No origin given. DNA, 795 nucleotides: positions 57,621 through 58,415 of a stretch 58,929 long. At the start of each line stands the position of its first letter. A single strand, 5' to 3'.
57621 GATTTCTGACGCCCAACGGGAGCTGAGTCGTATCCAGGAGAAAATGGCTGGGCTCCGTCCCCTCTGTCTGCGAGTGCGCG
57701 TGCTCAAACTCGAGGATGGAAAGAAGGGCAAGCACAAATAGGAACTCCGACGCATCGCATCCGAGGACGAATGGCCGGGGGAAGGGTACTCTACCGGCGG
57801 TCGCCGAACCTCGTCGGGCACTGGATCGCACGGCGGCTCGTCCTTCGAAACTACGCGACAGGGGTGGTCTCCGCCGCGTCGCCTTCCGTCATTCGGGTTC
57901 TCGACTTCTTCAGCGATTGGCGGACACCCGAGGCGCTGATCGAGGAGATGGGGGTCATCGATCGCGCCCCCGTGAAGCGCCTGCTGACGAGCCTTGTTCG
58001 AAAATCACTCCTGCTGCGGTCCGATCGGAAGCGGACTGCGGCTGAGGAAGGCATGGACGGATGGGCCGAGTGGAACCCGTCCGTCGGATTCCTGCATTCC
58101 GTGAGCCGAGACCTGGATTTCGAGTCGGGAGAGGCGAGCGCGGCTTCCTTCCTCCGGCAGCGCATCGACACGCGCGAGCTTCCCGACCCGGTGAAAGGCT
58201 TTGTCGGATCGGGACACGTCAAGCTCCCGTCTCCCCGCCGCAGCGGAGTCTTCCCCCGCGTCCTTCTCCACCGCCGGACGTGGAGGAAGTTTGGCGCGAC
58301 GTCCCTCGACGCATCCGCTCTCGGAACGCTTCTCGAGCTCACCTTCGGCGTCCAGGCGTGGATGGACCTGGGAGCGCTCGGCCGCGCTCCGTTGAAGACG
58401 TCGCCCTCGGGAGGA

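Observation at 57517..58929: Possible peptide-modification (RiPP-like) module cut by the window edge: 70-aa Lys-rich ORF + RRE-like/SagB-ThcOx dehydrogenase + coupled downstream gene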

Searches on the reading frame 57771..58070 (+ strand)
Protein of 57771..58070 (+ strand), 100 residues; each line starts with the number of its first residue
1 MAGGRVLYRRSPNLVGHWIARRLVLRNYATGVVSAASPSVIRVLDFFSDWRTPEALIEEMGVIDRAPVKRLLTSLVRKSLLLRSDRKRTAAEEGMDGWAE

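Call 37: search_protein_families(library=pfam, proteins=[window:57771-58070:+], max_evalue=10)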
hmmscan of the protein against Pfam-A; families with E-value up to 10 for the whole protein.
seq(100 aa): 1 family
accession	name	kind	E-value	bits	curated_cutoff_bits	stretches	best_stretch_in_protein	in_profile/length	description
PF21984.2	DnaD_N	-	0.2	12.3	27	1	48-88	33-72/101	DnaD N-terminal domain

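Call 46: predict_structure(alignment_id=A2)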
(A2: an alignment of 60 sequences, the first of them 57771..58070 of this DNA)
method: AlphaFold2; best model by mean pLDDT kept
length: 100 residues; sequences in the alignment: 60
mean_pLDDT: 90.3   pTM: 0.80
mean pLDDT of the five models: 90.3, 90.1, 90.1, 89.8, 89.7
residues with pLDDT >= 90: 72; 70-90: 23; 50-70: 3; < 50: 2
segments of 3 or more residues with pLDDT < 50: none
pLDDT, mean of each block of 10 residues (from residue 1): 77 94 94 92 96 93 88 95 91 82
secondary structure, 60 per line:
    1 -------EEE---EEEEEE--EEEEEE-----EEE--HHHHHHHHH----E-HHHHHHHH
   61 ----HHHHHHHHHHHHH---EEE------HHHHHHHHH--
elements in order: E8-10 E14-19 E22-27 E33-35 H38-46 H53-60 H65-77 E81-83 H90-98

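Call 50: fold_search(model_id=the predicted structure, library=pdb)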
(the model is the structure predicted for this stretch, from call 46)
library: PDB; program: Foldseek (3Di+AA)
matches with E <= 10: 299; with E <= 0.001: 0
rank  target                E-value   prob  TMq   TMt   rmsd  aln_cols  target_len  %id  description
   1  8vpo                  2.0e-03  1.00  0.67  0.17   3.2        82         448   12  X-Ray Crystal Structure of TigE from Paramaledivibacter caminithermalis (released 2024-02-07)
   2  5v1u_C                3.1e-03  1.00  0.51  0.58   3.8        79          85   23  TbiB1 in Complex with the TbiA(beta) Leader Peptide (released 2018-09-05)
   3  5v1u_D                5.1e-03  1.00  0.50  0.58   3.9        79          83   23  TbiB1 in Complex with the TbiA(beta) Leader Peptide (released 2018-09-05)
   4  5v1v_A                6.2e-03  1.00  0.51  0.56   4.9        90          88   22  TbiB1 in Complex with the TbiA(alpha) Leader Peptide (released 2018-09-05)
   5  5v1u_B                7.9e-03  1.00  0.53  0.60   4.4        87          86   22  TbiB1 in Complex with the TbiA(beta) Leader Peptide (released 2018-09-05)
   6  7ly7_B                7.9e-03  1.00  0.59  0.21   4.8       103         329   14  Crystal structure of the elongation module of the bacillamide NRPS, BmdB, in complex with the oxidase BmdC (released 2022-02-02)
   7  8t19_A                1.2e-02  1.00  0.53  0.60   3.4        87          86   16  RiPP precursor peptide recognition element (RRE) domain of Ocin-ThiF-like partner protein, PbtF, bound to an 8 residue (released 2024-06-12)
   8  9g05_A                1.4e-02  1.00  0.55  0.07   5.0        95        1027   16  Structure of MadB, a class I dehydrates from Clostridium maddingley, in complex with its substrate (released 2025-07-16)
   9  9g04_A                1.6e-02  1.00  0.52  0.07   4.8        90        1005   16  Structure of MadB, a class I dehydrates from Clostridium maddingley in the apo state (released 2025-07-16)
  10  4bs9                  1.6e-02  1.00  0.55  0.11   5.5        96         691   17  Structure of the heterocyclase TruD (released 2013-11-06)
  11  9g04_B                2.2e-02  1.00  0.51  0.06   5.3        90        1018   17  Structure of MadB, a class I dehydrates from Clostridium maddingley in the apo state (released 2025-07-16)
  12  4v1v_B                2.2e-02  0.99  0.53  0.10   5.5        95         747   16  Heterocyclase in complex with substrate and Cofactor (released 2015-01-14)
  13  4v1t_B                3.8e-02  0.99  0.54  0.10   5.4        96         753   16  Heterocyclase in complex with substrate and Cofactor (released 2015-01-14)
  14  5ehk_A                4.9e-02  1.00  0.57  0.07   3.4        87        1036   17  Crystal structure of tRNA dependent lantibiotic dehydratase MibB from Microbispora sp. 107891 (released 2016-03-02)
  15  7ly4_A                4.9e-02  0.99  0.57  0.21   4.8       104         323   13  Cryo-EM structure of the elongation module of the bacillamide NRPS, BmdB, in complex with the oxidase, BmdC (released 2022-02-02)
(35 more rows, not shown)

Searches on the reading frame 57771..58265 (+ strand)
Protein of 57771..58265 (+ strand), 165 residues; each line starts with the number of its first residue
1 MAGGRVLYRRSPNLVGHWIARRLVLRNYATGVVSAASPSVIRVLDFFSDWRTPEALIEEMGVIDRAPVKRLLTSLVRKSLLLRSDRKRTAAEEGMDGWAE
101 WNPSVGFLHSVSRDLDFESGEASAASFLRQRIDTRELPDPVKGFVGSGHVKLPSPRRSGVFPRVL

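Call 79: search_protein_representatives(protein=window:57771-58265:+)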
Query: 165 residues. Proteins with E-value up to 0.001 (for the whole library): 288; up to 1e-10: 121; up to 1e-30: 1. The best 150 are listed.
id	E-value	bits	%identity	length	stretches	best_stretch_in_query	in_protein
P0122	3.9e-40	153.7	53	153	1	5-135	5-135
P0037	9.4e-29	116.7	39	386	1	8-165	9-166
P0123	1.5e-26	109.5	38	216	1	3-156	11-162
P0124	9.5e-25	103.7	39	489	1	4-156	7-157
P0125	1.2e-24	103.4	39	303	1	8-165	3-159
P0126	8.9e-24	100.5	36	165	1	5-156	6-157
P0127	1.6e-23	99.7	39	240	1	4-165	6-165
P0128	2.0e-23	99.3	37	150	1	6-144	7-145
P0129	2.3e-23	99.2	35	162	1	4-161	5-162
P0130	2.8e-23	98.9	45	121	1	6-117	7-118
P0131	1.9e-22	96.2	41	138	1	1-131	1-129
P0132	7.1e-22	94.3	36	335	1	6-159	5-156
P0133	8.3e-22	94.1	33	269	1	3-156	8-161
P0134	8.4e-22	94.1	35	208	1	4-165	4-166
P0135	9.3e-22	93.9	39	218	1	6-157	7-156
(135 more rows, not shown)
